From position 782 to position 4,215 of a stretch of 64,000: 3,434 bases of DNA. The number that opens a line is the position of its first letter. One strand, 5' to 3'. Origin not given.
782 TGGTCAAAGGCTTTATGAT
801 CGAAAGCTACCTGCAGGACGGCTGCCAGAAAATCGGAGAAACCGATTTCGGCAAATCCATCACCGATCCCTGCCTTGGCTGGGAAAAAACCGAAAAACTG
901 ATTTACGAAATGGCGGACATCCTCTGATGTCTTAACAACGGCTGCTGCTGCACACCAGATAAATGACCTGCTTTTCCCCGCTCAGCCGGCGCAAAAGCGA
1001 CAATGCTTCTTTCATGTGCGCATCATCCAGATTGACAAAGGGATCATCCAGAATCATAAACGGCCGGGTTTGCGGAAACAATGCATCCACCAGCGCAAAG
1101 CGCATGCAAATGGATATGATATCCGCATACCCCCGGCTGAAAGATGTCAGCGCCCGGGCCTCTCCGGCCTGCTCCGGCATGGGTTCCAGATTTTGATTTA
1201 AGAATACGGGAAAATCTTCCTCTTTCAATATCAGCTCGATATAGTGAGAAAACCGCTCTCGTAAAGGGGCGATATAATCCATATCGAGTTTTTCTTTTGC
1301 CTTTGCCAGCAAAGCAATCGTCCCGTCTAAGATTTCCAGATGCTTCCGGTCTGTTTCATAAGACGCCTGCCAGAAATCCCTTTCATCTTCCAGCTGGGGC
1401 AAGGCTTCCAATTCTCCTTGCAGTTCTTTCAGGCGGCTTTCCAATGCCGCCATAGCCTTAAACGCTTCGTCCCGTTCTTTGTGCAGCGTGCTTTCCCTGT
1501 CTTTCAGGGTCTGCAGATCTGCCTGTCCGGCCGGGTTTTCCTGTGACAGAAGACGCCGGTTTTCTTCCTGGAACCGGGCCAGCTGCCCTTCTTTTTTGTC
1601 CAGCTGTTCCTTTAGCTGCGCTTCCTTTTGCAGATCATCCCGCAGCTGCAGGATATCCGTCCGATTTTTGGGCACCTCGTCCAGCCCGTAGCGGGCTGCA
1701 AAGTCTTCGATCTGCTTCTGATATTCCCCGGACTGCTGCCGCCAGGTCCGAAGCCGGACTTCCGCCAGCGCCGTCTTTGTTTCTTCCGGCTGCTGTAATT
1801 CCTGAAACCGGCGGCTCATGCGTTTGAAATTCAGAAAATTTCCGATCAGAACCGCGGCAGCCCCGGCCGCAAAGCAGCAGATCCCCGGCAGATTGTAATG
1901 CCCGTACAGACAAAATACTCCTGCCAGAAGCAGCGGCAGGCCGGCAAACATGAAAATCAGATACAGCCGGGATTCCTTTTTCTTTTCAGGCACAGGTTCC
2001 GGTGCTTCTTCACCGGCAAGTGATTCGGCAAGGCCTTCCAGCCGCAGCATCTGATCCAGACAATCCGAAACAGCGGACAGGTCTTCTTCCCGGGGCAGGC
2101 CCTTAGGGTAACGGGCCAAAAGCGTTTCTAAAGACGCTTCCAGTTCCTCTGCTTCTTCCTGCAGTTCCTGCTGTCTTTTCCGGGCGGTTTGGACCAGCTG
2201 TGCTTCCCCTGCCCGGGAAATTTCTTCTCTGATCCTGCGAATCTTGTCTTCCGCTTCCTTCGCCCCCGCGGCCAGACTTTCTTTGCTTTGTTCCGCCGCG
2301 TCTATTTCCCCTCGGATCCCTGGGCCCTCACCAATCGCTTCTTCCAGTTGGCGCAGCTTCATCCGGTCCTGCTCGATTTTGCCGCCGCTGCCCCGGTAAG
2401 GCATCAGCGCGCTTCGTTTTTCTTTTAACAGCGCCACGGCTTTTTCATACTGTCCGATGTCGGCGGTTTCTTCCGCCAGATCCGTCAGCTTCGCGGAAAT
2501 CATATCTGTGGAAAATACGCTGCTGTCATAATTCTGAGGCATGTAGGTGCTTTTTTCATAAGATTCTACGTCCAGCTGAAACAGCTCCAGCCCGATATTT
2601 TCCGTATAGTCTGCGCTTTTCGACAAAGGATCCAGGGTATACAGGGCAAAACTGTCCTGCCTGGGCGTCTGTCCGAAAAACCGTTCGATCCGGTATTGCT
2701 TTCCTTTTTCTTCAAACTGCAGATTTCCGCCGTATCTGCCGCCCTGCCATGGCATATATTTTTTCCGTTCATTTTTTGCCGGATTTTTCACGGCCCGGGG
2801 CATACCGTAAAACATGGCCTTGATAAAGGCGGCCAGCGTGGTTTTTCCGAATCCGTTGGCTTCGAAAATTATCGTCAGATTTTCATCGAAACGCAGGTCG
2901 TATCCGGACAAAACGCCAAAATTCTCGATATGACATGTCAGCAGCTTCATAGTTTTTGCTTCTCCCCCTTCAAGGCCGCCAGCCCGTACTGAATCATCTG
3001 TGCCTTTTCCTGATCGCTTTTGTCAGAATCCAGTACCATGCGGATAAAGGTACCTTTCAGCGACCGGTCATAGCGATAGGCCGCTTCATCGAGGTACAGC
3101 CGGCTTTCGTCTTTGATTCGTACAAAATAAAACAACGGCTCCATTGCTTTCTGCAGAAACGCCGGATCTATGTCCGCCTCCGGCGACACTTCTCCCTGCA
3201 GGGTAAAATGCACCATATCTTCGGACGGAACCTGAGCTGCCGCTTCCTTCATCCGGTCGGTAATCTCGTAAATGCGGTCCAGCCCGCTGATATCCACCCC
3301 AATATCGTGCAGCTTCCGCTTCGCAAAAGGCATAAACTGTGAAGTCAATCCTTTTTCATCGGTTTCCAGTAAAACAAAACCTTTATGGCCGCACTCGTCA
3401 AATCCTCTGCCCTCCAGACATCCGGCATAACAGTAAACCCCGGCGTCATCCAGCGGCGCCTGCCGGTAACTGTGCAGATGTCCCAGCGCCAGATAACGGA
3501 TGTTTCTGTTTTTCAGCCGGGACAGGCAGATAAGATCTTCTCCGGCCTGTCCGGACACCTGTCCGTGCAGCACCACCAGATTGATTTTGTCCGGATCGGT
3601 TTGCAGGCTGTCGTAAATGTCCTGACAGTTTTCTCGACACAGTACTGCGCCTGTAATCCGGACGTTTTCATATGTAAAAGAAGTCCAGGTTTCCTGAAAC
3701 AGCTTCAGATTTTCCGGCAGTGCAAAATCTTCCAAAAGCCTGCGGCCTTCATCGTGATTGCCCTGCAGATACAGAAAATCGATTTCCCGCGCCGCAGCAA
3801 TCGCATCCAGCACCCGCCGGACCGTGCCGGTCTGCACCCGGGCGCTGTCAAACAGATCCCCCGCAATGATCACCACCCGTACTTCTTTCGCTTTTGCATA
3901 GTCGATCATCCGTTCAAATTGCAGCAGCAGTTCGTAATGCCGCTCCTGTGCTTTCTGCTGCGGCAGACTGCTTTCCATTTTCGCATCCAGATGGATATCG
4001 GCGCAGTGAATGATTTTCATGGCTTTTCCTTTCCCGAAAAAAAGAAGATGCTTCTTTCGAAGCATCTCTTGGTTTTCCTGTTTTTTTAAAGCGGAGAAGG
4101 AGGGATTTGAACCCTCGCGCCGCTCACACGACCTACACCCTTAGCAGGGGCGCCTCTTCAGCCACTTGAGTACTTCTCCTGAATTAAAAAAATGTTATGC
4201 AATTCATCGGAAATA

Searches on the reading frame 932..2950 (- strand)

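Call 75: search_protein_families(library=padloc, proteins=[window:932-2950:-], max_evalue=0.00001)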
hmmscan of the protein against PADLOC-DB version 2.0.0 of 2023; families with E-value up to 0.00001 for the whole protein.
window:932-2950:- (672 aa): 6 families
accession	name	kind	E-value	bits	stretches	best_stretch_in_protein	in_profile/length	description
PDLC03859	LmuB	-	8.6e-16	56.2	1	408-663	363-580/611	-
PDLC04135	mad3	-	1.7e-13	48.9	1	446-664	120-319/374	mads_3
PDLC02747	PbeC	-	1.6e-07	28.6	0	3-93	3-100/632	PbeC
PDLC02668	DndD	-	6.2e-07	26.8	0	428-646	377-600/659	DndD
PDLC02729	PbeC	-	6.1e-06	23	0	200-272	227-300/668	PbeC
PDLC02979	AriA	-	9.2e-06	23.7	0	1-48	1-48/373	-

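Call 77: search_protein_families(library=pfam, proteins=[window:932-2950:-], max_evalue=0.0001)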
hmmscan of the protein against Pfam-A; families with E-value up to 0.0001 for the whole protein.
window:932-2950:- (672 aa): 2 families
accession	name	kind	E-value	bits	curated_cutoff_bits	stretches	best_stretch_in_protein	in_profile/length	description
PF13476.12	AAA_23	-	1.6e-09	39.1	27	1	7-277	3-196/201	AAA domain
PF02463.25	SMC_N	-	9.2e-08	32.2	40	1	259-664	119-194/220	RecF/RecN/SMC N terminal domain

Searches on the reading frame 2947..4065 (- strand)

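Call 75: search_protein_families(library=padloc, proteins=[window:2947-4065:-], max_evalue=0.00001)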
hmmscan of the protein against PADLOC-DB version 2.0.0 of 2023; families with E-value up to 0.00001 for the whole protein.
window:2947-4065:- (372 aa): 0 families

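Call 77: search_protein_families(library=pfam, proteins=[window:2947-4065:-], max_evalue=0.0001)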
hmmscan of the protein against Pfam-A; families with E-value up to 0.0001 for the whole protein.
window:2947-4065:- (372 aa): 2 families
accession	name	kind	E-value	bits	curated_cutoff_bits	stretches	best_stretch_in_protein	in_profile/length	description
PF00149.33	Metallophos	-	9.5e-15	56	21.5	1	16-200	1-191/191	Calcineurin-like phosphoesterase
PF12850.12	Metallophos_2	-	3e-07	31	27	1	16-237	1-153/154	Calcineurin-like phosphoesterase superfamily domain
